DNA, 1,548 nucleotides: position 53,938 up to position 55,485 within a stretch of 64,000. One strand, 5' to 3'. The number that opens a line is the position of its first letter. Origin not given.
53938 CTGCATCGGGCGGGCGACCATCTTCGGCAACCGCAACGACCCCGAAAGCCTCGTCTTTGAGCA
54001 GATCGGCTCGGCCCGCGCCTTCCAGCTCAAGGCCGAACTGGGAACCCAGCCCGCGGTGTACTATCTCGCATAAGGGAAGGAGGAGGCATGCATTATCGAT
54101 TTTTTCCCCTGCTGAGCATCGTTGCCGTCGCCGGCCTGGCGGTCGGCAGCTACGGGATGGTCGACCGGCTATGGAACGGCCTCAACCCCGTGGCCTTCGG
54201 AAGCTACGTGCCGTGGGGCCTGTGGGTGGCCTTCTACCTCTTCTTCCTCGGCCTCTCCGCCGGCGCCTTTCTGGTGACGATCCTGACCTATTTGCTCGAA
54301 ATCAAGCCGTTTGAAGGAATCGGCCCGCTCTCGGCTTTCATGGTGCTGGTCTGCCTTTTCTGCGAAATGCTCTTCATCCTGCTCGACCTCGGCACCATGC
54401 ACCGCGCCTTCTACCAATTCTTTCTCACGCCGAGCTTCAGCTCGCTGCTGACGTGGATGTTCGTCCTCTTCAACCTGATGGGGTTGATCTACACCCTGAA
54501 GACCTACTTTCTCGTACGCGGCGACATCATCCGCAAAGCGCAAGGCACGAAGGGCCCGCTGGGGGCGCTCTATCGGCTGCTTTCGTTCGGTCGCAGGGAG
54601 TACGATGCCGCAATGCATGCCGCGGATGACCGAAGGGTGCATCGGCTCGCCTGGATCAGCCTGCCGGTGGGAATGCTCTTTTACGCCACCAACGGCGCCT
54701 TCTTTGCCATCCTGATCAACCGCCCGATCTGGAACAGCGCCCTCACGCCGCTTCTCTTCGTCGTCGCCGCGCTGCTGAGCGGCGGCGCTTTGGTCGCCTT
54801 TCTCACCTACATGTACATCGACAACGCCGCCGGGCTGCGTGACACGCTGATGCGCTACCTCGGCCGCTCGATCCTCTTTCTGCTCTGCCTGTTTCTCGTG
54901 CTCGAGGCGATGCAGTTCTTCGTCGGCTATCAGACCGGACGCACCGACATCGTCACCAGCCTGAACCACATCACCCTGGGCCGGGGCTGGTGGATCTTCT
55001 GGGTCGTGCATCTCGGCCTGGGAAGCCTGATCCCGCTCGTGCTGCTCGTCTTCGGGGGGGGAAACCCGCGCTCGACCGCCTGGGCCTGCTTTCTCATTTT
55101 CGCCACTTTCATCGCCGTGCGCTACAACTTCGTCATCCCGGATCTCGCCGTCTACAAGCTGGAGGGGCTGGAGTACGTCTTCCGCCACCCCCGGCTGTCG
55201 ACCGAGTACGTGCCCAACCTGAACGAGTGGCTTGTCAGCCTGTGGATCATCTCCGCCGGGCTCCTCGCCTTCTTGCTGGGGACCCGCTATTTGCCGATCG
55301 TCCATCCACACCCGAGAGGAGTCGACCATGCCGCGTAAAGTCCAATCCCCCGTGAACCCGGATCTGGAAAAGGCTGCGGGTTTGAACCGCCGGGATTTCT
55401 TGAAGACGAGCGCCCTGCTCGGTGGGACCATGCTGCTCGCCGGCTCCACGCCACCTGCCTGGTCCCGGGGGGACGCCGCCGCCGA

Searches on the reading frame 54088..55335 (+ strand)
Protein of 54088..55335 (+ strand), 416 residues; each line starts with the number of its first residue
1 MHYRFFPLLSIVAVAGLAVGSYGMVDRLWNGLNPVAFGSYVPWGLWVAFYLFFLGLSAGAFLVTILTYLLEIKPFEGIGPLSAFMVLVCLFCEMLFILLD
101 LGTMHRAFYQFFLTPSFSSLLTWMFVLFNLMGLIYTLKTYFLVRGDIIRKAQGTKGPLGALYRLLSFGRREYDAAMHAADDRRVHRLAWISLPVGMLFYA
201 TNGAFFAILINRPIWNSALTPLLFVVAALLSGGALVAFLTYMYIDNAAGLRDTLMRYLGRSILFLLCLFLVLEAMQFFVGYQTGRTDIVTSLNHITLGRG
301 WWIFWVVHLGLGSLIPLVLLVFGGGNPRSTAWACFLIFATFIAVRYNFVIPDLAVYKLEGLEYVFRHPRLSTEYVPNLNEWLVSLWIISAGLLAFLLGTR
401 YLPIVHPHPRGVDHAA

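Call 41: search_protein_families(library=pfam, proteins=[window:54088-55335:+], max_evalue=0.00001)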
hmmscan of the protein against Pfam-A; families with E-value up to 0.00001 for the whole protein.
window:54088-55335:+ (416 aa): 1 family
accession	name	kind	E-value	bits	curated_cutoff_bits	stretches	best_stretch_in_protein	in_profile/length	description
PF03916.19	NrfD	-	1.2e-32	114.2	25.8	1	41-322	9-276/313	Polysulphide reductase, NrfD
